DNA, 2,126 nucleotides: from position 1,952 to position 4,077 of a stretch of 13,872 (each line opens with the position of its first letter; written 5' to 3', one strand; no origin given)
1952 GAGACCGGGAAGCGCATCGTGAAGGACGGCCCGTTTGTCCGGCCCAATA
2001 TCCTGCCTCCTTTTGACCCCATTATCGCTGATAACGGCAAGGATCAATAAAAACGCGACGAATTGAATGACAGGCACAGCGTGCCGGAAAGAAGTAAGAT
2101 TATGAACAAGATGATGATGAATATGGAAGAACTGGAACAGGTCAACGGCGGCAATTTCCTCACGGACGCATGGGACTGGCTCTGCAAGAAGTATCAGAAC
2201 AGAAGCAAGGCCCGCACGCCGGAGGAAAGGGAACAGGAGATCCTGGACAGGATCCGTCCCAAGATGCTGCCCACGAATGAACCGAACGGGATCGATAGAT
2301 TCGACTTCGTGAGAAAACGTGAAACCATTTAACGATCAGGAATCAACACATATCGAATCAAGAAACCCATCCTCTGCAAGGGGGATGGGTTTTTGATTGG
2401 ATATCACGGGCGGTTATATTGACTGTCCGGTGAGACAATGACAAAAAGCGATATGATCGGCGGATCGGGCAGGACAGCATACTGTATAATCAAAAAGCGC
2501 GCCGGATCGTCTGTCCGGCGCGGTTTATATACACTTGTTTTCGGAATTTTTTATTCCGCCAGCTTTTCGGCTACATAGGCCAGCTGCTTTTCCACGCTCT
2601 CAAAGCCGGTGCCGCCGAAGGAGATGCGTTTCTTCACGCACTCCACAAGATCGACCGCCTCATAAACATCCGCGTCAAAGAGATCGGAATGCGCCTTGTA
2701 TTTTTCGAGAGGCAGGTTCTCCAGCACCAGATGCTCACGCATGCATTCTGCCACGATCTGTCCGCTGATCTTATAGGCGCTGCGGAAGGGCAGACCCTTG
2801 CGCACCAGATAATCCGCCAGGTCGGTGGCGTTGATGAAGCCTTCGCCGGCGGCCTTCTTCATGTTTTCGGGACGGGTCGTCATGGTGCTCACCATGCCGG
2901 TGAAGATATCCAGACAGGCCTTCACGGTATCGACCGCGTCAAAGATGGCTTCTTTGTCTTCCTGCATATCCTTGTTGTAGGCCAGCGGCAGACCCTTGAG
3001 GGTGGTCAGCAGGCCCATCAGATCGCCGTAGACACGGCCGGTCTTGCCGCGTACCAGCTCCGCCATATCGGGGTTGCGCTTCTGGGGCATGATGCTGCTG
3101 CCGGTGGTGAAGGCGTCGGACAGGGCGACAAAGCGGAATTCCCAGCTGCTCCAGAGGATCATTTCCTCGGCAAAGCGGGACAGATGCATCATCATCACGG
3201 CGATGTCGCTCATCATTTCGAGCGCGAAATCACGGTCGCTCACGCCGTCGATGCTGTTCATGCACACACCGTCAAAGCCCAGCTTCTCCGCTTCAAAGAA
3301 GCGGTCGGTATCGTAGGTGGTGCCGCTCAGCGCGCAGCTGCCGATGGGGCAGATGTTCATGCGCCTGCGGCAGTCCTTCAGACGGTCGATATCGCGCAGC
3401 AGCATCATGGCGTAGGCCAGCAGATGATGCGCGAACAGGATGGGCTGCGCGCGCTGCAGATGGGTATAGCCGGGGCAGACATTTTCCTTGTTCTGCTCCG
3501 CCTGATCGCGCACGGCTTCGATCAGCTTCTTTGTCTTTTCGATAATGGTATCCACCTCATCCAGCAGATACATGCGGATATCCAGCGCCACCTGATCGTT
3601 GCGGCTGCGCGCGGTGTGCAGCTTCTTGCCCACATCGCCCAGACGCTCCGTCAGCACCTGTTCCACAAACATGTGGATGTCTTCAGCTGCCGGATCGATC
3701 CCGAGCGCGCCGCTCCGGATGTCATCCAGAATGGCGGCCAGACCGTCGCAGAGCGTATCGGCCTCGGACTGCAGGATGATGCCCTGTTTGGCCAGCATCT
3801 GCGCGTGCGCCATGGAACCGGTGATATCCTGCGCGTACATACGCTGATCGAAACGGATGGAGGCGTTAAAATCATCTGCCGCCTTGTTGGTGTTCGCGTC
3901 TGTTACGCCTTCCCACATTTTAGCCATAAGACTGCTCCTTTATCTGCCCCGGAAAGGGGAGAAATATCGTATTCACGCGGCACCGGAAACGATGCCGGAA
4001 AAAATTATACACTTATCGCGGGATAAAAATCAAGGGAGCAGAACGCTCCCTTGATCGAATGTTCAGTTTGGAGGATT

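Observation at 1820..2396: Orphan tandem pair of double-glycine-leader peptides with conserved leaders and diverged, unusually hydrophilic cores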

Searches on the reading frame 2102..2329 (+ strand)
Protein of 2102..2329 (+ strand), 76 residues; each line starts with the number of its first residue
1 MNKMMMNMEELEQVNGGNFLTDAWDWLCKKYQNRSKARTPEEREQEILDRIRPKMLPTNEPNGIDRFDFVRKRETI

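Call 3: search_protein_families(library=ncbifam, proteins=[window:2102-2329:+], max_evalue=10)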
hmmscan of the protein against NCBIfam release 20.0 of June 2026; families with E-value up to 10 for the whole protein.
seq(76 aa): 1 family
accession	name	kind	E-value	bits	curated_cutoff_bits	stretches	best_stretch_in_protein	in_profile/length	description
TIGR03949.1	bact_IIb_cerein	subfamily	0.22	11.3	21.5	1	6-17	4-15/45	class IIb bacteriocin, lactobin A/cerein 7B family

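Call 4: search_protein_families(library=pfam, proteins=[window:2102-2329:+], max_evalue=10)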
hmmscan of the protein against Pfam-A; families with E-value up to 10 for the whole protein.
seq(76 aa): 4 families
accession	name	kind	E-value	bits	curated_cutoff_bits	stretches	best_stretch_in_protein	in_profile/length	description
PF10439.15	Bacteriocin_IIc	-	0.01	16.3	27.1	1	4-24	5-26/59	Bacteriocin class II with double-glycine leader peptide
PF14223.13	Retrotran_gag_2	-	0.013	15.4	27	1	6-38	48-80/172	gag-polypeptide of LTR copia-type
PF18534.6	HBD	-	0.15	12.7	32.9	1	29-55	54-80/84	Helical bundle domain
PF24899.1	UBA_DHX29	-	0.17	12.1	27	1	14-32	27-45/55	ATP-dependent RNA helicase DHX29, UBA domain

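Call 59: predict_structure(alignment_id=A4)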
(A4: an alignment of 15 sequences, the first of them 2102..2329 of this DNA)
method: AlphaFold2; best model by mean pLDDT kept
length: 76 residues; sequences in the alignment: 15
mean_pLDDT: 54.4   pTM: 0.22
mean pLDDT of the five models: 54.4, 54.4, 54.3, 52.7, 51.7
residues with pLDDT >= 90: 0; 70-90: 6; 50-70: 41; < 50: 29
segments of 3 or more residues with pLDDT < 50: 1-3, 55-60, 62-76
pLDDT, mean of each block of 10 residues (from residue 1): 49 53 70 55 61 51 47 47
secondary structure, 60 per line:
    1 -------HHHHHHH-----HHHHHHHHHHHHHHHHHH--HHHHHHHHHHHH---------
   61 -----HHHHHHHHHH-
elements in order: H8-14 H20-37 H40-51 H66-75

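Call 63: search_protein_representatives(alignment_id=A4)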
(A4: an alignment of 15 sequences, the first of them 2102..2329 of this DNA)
Query: 15 sequences, 71 profile positions. Proteins with E-value up to 0.001 (for the whole library): 23; up to 1e-10: 11; up to 1e-30: 1. The best 23 are listed.
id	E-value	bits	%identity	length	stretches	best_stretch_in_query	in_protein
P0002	8.6e-31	122.4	-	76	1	1-67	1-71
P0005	2.6e-26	108.0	-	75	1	1-69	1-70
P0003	7.7e-25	103.3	-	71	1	1-65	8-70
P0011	5.0e-22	94.3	-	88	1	1-65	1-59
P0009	2.9e-21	91.8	-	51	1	1-49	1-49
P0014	3.9e-20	88.2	-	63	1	1-66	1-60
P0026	7.1e-19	84.2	-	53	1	1-55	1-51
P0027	2.3e-14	69.7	-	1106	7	11-47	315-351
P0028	7.5e-12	61.7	-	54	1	1-47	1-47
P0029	1.4e-11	60.9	-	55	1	1-41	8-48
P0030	3.5e-11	59.5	-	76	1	1-51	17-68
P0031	7.9e-10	55.2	-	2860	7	20-64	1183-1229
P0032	4.6e-08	49.5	-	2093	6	17-57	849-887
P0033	5.7e-08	49.3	-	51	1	1-38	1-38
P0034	4.4e-07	46.4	-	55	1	1-34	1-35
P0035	3.7e-06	43.4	-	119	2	7-65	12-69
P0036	4.0e-06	43.3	-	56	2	3-22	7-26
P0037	2.2e-05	41.0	-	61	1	2-47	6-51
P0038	1.8e-04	38.0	-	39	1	1-17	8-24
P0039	4.1e-04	36.9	-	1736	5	17-52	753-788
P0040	5.3e-04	36.5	-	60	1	2-53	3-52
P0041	5.7e-04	36.4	-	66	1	3-27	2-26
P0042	7.7e-04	36.0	-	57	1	3-37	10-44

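Call 65: find_encoding_contigs(protein=P0035, flank=10000, max_places=3)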
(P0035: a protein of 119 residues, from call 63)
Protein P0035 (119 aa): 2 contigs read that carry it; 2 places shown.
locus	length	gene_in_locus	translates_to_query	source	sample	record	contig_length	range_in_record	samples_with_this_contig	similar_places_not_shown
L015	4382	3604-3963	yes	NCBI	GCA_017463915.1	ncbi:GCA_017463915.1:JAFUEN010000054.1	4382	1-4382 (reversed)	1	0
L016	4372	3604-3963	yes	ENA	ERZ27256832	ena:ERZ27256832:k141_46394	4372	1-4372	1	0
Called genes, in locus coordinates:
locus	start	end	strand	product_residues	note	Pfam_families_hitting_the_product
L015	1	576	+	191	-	PF01048:PNP_UDP_1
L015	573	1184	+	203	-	PF04199:Cyclase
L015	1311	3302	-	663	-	PF05649:Peptidase_M13_N, PF01431:Peptidase_M13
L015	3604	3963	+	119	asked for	-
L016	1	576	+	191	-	PF01048:PNP_UDP_1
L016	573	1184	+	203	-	PF04199:Cyclase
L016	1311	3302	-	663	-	PF05649:Peptidase_M13_N, PF01431:Peptidase_M13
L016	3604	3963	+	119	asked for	-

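Call 66: find_encoding_contigs(protein=P0041, flank=10000, max_places=3)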
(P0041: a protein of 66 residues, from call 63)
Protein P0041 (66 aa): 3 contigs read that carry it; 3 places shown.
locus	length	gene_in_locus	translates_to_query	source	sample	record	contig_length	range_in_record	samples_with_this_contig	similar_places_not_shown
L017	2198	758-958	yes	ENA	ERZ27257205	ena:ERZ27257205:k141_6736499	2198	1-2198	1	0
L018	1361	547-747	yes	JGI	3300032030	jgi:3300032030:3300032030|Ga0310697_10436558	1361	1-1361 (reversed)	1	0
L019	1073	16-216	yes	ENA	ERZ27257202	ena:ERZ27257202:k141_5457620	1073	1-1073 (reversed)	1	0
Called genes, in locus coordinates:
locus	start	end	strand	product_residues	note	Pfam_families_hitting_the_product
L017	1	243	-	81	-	?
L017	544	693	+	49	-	PF10439:Bacteriocin_IIc (weak)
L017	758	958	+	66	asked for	-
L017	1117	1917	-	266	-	PF00583:Acetyltransf_1, PF08445:FR47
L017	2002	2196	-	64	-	?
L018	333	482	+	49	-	PF10439:Bacteriocin_IIc (weak)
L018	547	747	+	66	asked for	-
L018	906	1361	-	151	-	?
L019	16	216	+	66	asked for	-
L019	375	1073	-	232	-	?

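Call 72: search_solved_structures(query=A4, max_evalue=10, show_alignments=3)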
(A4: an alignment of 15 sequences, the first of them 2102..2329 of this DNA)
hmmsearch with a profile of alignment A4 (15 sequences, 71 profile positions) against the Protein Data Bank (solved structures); distinct sequences matched with E-value up to 10: 6.
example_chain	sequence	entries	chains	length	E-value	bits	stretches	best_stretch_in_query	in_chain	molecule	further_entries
1r7c_A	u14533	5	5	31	0.14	15.9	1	17-35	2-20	Genome polyprotein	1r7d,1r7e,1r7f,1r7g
4ert_A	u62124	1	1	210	0.39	14.5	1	23-60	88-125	Ryanodine receptor 1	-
4etu_A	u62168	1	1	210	0.39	14.5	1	23-60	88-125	Ryanodine receptor 1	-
4ett_A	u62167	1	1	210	0.47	14.2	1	23-60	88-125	Ryanodine receptor 1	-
4esu_A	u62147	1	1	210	0.57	14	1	23-60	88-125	Ryanodine receptor 1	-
3rqr_A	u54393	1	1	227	0.69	13.7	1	23-60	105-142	Ryanodine receptor 1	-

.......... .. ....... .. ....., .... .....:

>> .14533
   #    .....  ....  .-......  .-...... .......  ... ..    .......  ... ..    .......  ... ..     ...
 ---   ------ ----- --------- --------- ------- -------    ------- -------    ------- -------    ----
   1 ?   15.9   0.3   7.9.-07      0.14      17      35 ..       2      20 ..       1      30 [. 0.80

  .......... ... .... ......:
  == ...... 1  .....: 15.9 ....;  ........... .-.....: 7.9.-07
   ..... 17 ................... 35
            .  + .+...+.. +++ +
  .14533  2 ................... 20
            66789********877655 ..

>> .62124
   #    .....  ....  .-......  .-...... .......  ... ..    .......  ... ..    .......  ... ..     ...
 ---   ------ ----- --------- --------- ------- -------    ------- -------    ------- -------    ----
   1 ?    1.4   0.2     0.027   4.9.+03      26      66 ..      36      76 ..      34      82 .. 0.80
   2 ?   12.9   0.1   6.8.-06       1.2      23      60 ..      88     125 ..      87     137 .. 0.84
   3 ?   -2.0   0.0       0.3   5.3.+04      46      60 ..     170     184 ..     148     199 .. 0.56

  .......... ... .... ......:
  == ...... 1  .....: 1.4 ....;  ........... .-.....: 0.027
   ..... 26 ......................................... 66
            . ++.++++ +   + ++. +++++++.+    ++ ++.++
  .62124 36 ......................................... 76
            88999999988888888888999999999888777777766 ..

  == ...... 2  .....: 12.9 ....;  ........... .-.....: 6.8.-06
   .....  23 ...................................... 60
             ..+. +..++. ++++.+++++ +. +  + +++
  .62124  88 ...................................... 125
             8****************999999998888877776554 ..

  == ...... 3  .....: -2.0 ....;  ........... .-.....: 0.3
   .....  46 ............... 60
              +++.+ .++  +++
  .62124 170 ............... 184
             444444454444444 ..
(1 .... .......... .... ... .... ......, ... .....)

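Call 77: list_cluster_members(proteins=[P0028, P0033, P0034, P0036, P0037, P0040, P0042, P0026, P0029, P0038])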
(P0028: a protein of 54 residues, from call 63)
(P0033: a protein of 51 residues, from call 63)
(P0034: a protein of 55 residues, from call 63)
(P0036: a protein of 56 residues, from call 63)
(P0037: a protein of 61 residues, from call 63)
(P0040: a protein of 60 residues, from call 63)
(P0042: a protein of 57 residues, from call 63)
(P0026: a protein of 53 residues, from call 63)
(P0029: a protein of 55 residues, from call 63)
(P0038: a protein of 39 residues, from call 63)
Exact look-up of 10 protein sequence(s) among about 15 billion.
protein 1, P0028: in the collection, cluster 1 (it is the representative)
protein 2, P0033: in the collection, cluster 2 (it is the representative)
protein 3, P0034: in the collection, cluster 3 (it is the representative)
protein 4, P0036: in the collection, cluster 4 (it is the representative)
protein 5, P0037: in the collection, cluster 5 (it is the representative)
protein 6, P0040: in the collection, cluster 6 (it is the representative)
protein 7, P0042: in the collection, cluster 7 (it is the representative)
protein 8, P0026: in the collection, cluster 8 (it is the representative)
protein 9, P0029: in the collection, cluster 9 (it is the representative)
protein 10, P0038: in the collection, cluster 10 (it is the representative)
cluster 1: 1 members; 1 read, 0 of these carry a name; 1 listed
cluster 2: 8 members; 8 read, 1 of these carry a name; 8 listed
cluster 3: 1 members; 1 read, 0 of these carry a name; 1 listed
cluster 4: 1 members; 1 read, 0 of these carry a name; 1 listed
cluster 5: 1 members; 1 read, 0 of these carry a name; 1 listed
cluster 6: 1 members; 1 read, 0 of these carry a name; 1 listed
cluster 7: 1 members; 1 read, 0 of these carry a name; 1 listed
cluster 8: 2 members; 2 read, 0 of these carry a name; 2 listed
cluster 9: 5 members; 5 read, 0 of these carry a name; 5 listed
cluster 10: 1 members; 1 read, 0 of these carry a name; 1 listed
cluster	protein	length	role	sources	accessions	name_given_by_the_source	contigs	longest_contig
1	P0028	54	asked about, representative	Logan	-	-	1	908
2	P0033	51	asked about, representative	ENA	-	-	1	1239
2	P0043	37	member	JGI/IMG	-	hypothetical protein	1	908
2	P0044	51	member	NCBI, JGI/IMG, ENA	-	-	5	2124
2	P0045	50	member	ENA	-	-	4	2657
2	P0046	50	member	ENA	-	-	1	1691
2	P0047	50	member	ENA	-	-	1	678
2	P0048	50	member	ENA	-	-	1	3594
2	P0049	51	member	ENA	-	-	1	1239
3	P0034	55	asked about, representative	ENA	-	-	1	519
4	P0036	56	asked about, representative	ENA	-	-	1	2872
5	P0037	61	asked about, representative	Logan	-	-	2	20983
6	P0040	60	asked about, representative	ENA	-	-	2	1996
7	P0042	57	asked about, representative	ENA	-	-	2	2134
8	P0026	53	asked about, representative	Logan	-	-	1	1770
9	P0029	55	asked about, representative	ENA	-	-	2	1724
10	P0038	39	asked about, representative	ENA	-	-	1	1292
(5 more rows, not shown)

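Call 78: find_encoding_contigs(protein=P0037, flank=10000, max_places=2)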
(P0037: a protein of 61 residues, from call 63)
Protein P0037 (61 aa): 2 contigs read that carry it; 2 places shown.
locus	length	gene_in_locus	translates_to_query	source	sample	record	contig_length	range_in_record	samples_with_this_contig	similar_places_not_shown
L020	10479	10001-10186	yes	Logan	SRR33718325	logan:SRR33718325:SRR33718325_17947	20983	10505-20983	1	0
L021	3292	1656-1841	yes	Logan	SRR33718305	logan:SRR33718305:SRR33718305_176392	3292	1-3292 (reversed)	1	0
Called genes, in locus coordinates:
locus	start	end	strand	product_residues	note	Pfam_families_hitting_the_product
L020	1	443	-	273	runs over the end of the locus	PF00106:adh_short, PF08659:KR, PF13561:adh_short_C2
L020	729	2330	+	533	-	PF03062:MBOAT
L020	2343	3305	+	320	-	-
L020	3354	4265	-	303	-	PF00892:EamA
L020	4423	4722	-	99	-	-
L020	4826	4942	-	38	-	-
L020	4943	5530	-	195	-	-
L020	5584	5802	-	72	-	-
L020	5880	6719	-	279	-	PF13349:DUF4097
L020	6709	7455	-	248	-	PF13490:zf-HC2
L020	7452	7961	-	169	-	PF04542:Sigma70_r2, PF08281:Sigma70_r4_2, PF04545:Sigma70_r4 (weak)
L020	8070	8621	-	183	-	PF13420:Acetyltransf_4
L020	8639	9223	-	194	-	PF01725:Ham1p_like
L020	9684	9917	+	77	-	PF08386:Abhydrolase_4 (weak)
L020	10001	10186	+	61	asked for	-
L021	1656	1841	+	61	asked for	-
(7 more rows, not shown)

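Call 87: search_protein_families(library=ncbifam, proteins=[P0035, P0041, P0040, P0034], max_evalue=1)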
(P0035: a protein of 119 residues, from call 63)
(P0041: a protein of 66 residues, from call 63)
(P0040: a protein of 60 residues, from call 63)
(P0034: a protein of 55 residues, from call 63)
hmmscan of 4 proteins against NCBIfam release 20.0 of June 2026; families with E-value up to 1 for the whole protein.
P0035 (119 aa): 6 families
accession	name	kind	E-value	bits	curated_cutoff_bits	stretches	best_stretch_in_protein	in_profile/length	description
TIGR01847.1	bacteriocin_sig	domain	0.00055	20.3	15.7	1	11-24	2-15/15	bacteriocin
TIGR03949.1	bact_IIb_cerein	subfamily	0.0031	17.3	21.5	2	11-24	2-15/45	class IIb bacteriocin, lactobin A/cerein 7B family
NF002963.0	PRK03634.1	equivalog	0.035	13.2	170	0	11-43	18-50/274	rhamnulose-1-phosphate aldolase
NF038034.1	lactGbeta_entB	subfamily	0.039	14.2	37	0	14-37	2-24/38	lactococcin G-beta/enterocin 1071B family bacteriocin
NF046113.1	BLP_Lacticasei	subfamily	0.043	13.8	40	1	6-26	5-25/46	bacteriocin-like peptide, LSEI_2386 family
NF038167.1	cyan_ocin_like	subfamily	0.077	13.2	32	0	1-27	1-25/72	CTB family bacteriocin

P0041 (66 aa): 3 families
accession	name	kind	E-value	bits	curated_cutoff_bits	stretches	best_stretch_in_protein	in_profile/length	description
TIGR01847.1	bacteriocin_sig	domain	0.03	14.9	15.7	1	3-16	2-15/15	bacteriocin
TIGR03949.1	bact_IIb_cerein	subfamily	0.054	13.3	21.5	1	4-16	3-15/45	class IIb bacteriocin, lactobin A/cerein 7B family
NF011841.0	PRK15313.1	equivalog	0.59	7.8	1297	1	28-58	576-605/955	intestinal colonization autotransporter adhesin MisL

P0040 (60 aa): 6 families
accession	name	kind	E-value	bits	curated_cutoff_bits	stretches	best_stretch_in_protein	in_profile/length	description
NF038035.1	lactGalph_entA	subfamily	0.00026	21.1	37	1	7-26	1-21/35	lactococcin G-alpha/enterocin 1071A family bacteriocin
NF038167.1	cyan_ocin_like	subfamily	0.0018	18.4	32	1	7-38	11-42/72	CTB family bacteriocin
NF047992.1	RP165FamHumup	equivalog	0.054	13.5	130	1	16-45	15-44/64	RP165 family protein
TIGR01847.1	bacteriocin_sig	domain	0.078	13.7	15.7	1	7-18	4-15/15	bacteriocin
NF033772.1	pheromone_VP1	equivalog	0.11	12.8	85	1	7-20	12-25/65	peptide pheromone VP1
NF046113.1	BLP_Lacticasei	subfamily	0.11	12.5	40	1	4-20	9-25/46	bacteriocin-like peptide, LSEI_2386 family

P0034 (55 aa): 2 families
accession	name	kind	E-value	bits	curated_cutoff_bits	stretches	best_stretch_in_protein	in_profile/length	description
TIGR03949.1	bact_IIb_cerein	subfamily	0.013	15.3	21.5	1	6-27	4-24/45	class IIb bacteriocin, lactobin A/cerein 7B family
NF038034.1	lactGbeta_entB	subfamily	0.042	14.1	37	1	9-44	4-37/38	lactococcin G-beta/enterocin 1071B family bacteriocin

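Call 96: search_protein_families(library=pfam, proteins=[P0031, P0032, P0039], max_evalue=0.01)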
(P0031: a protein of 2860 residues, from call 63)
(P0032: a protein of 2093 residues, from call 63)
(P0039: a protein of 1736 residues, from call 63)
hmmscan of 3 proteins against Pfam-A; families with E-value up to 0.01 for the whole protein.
P0031 (2860 aa): 1 family
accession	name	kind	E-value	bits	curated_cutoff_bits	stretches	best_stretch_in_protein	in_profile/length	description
PF06069.16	PerC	-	2e-06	28.4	22.6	0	1596-1645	31-80/90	PerC transcriptional activator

P0032 (2093 aa): 1 family
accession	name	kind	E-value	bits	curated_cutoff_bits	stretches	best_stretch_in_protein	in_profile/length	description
PF20155.4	TMP_3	-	4.3e-12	46.6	41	1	169-294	28-148/192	Tape measure protein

P0039 (1736 aa): 1 family
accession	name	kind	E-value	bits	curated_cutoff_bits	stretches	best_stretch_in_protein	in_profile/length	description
PF20155.4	TMP_3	-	8.9e-11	42.3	41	1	143-257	10-129/192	Tape measure protein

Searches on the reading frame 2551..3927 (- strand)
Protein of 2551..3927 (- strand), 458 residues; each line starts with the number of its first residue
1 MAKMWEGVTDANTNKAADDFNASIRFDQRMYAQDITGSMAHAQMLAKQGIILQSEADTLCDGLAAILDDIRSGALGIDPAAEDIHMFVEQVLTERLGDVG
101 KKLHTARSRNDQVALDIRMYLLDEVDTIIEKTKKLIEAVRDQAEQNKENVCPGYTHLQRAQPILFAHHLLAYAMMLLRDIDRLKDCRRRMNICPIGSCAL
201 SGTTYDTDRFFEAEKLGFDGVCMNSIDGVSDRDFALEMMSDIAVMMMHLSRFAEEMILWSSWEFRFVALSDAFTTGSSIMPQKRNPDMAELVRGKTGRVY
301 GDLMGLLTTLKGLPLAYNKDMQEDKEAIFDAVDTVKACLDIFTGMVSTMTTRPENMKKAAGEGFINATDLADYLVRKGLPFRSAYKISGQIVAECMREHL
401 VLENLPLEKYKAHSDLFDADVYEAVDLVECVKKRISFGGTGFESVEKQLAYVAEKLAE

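Call 21: list_cluster_members(proteins=[P0001, P0007, P0005, P0015, window:2551-3927:-, window:116-1564:-])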
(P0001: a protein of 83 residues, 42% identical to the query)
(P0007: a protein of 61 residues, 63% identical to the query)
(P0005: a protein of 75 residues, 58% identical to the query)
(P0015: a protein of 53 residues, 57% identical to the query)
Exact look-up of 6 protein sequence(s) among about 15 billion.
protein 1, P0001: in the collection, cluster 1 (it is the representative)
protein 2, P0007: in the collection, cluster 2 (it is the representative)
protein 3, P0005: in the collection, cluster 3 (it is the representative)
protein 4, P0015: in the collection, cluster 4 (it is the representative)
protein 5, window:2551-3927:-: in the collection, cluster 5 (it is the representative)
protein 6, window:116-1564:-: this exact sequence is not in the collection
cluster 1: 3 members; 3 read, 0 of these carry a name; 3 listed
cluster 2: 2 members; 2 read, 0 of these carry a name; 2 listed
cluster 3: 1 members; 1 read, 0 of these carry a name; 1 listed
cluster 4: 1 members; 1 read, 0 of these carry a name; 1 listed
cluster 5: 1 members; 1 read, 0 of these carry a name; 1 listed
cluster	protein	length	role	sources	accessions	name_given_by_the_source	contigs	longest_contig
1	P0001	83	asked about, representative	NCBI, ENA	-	-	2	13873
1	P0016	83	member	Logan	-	-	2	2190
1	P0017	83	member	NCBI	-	-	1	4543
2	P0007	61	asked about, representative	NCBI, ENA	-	-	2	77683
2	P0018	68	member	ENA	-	-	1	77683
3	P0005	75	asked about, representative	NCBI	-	-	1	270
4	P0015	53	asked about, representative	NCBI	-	-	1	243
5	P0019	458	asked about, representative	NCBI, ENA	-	-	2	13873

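Call 84: search_protein_families(library=pfam, proteins=[window:2551-3927:-], max_evalue=0.001)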
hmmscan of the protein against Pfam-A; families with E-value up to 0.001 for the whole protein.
window:2551-3927:- (458 aa): 2 families
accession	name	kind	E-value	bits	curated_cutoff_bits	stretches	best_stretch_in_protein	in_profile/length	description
PF00206.25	Lyase_1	-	2e-75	254.6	27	1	12-301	6-312/312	Lyase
PF14698.11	ASL_C2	-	4.8e-26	91.4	27.3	1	364-432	1-69/69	Argininosuccinate lyase C-terminal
